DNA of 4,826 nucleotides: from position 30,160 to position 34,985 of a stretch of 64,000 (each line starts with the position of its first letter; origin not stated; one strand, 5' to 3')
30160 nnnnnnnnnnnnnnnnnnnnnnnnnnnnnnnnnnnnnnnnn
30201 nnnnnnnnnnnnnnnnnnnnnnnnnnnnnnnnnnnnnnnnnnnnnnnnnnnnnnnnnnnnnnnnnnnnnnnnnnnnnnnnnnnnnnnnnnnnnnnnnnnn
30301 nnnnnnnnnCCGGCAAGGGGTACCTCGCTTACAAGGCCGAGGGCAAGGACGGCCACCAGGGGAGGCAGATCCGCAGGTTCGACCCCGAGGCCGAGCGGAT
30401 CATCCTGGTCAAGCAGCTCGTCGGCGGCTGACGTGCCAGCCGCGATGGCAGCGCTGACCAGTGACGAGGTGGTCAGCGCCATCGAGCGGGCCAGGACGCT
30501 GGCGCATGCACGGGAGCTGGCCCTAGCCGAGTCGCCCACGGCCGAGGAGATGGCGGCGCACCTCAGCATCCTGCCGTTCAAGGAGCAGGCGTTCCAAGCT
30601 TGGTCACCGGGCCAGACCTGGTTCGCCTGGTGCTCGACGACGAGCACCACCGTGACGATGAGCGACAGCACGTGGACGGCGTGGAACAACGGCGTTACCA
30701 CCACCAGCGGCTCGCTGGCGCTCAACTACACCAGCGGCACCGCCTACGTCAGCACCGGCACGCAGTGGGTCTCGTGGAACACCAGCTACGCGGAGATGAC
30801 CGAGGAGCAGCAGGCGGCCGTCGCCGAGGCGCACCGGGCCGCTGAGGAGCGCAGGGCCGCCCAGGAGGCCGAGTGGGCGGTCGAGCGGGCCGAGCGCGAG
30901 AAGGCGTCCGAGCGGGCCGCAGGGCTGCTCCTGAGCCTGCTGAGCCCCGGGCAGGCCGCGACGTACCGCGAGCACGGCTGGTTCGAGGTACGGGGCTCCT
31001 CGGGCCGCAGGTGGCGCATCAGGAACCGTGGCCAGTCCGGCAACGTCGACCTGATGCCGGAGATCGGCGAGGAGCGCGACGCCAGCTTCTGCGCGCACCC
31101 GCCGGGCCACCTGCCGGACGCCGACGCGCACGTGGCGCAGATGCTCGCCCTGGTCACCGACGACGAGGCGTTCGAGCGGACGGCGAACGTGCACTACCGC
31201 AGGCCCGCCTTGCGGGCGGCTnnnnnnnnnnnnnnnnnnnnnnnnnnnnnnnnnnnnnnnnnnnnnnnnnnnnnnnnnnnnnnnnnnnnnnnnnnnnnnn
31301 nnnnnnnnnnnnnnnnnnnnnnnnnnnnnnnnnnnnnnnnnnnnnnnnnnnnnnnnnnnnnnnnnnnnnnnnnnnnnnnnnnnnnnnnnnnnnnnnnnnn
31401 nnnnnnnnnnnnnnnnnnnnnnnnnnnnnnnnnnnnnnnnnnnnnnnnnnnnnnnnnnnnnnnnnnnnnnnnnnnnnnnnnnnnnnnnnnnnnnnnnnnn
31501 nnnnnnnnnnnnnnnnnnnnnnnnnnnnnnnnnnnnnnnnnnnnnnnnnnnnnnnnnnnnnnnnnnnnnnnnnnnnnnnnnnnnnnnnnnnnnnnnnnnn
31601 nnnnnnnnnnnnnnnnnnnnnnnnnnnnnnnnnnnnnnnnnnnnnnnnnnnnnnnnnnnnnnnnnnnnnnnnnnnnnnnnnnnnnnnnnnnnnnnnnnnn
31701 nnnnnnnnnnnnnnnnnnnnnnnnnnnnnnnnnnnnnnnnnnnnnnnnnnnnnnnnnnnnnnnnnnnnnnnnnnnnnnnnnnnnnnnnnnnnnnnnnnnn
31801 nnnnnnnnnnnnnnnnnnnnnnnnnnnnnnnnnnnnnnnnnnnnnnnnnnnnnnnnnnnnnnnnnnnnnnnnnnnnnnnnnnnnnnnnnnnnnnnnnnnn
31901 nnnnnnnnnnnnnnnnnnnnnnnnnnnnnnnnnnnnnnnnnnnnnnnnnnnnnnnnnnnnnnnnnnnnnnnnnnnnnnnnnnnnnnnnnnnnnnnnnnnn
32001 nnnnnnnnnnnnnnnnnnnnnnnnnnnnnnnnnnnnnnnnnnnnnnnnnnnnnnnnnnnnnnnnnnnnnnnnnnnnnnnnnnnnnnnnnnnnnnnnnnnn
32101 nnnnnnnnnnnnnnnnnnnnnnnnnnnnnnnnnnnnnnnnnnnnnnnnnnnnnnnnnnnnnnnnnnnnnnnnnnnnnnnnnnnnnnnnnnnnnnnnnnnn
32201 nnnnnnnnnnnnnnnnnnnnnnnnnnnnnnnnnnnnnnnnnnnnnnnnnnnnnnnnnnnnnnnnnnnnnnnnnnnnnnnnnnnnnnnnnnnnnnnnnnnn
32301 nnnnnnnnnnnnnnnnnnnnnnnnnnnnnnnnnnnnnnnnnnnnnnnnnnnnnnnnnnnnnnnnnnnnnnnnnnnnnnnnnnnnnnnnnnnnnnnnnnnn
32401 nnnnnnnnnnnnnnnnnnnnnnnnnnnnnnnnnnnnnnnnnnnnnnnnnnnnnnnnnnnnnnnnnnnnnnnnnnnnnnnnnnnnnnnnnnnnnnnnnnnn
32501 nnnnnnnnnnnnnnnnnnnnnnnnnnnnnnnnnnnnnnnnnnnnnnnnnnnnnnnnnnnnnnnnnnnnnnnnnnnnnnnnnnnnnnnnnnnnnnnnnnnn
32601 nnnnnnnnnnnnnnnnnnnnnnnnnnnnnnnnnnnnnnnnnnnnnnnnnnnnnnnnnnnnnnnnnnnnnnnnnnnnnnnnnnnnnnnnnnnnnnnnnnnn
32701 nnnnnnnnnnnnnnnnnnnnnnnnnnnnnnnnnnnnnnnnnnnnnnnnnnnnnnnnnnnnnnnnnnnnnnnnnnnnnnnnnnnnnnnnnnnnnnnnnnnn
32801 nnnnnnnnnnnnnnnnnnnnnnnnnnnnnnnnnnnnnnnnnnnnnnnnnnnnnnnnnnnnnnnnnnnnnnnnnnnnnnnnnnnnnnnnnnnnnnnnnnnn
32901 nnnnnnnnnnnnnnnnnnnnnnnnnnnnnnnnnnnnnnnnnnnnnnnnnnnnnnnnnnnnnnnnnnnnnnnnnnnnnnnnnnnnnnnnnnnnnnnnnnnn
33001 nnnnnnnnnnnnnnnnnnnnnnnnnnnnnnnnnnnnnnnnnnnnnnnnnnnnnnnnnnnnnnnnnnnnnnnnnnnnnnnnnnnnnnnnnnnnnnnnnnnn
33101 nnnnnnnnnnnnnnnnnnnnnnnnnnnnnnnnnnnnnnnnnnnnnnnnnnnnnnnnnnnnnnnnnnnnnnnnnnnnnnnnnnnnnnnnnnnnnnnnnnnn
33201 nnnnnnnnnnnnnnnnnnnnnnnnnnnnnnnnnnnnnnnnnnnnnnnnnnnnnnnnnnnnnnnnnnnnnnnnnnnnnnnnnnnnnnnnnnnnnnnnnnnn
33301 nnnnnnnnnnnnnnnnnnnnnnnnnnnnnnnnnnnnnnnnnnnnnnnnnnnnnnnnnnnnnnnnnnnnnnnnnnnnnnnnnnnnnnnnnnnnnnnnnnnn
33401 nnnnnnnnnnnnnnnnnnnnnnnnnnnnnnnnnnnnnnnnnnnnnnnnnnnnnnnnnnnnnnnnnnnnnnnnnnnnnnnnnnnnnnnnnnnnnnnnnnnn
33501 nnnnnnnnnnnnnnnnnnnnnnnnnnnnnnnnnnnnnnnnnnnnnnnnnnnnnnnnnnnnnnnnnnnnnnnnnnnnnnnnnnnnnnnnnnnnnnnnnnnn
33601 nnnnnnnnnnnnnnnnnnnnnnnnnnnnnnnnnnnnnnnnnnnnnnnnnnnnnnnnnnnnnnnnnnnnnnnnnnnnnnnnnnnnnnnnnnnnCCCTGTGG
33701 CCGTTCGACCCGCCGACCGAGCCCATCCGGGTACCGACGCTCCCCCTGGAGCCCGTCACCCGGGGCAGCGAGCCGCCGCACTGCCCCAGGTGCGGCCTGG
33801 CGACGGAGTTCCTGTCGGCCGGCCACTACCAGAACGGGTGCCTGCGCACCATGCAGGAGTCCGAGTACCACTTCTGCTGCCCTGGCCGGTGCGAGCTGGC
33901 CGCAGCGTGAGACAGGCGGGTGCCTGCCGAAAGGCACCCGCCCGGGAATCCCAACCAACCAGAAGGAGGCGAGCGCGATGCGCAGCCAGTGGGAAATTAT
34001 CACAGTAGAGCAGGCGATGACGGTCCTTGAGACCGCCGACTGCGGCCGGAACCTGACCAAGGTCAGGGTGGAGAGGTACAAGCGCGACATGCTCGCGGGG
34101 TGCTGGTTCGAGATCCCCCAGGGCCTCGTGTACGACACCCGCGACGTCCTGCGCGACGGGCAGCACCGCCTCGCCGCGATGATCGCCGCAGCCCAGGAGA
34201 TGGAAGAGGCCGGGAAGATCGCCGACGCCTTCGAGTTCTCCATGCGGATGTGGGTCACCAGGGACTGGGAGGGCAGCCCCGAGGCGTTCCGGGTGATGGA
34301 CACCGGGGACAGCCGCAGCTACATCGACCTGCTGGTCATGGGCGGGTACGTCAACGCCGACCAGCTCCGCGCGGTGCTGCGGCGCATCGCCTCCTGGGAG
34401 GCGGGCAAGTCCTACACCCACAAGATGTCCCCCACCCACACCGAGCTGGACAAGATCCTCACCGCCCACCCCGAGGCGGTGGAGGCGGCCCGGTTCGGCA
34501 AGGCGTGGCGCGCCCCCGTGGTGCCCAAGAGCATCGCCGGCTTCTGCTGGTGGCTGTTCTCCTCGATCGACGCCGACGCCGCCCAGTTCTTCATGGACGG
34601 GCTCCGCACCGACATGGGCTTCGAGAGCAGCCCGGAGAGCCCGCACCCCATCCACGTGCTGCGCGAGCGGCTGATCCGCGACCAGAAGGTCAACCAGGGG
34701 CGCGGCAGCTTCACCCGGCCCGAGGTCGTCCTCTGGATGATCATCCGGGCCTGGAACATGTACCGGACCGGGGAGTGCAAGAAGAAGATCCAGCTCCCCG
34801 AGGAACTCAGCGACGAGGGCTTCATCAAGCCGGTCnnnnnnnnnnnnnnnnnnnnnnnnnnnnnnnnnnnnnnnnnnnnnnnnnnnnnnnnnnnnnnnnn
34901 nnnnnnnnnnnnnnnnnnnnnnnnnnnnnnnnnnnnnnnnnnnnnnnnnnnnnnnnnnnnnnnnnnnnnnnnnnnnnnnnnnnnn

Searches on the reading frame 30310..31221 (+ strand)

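Call 73: search_protein_families(library=phrogs, proteins=[window:30310-31221:+], max_evalue=0.001)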
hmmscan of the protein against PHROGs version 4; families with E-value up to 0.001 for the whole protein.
window:30310-31221:+ (304 aa): 1 family
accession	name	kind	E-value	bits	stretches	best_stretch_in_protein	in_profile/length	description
phrog_29300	-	unknown function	0.0003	21.6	1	52-131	29-106/111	-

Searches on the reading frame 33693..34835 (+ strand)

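Call 10: search_protein_families(library=pfam, proteins=[window:33693-34835:+], max_evalue=0.01)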
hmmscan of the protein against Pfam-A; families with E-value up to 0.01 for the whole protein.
window:33693-34835:+ (381 aa): 0 families

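Call 12: search_protein_families(library=phrogs, proteins=[window:33693-34835:+], max_evalue=0.01)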
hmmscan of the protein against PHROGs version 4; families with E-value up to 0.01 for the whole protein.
window:33693-34835:+ (381 aa): 1 family
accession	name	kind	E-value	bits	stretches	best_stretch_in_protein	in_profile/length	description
phrog_5931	-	unknown function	5.5e-39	135.4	1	91-371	3-266/282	-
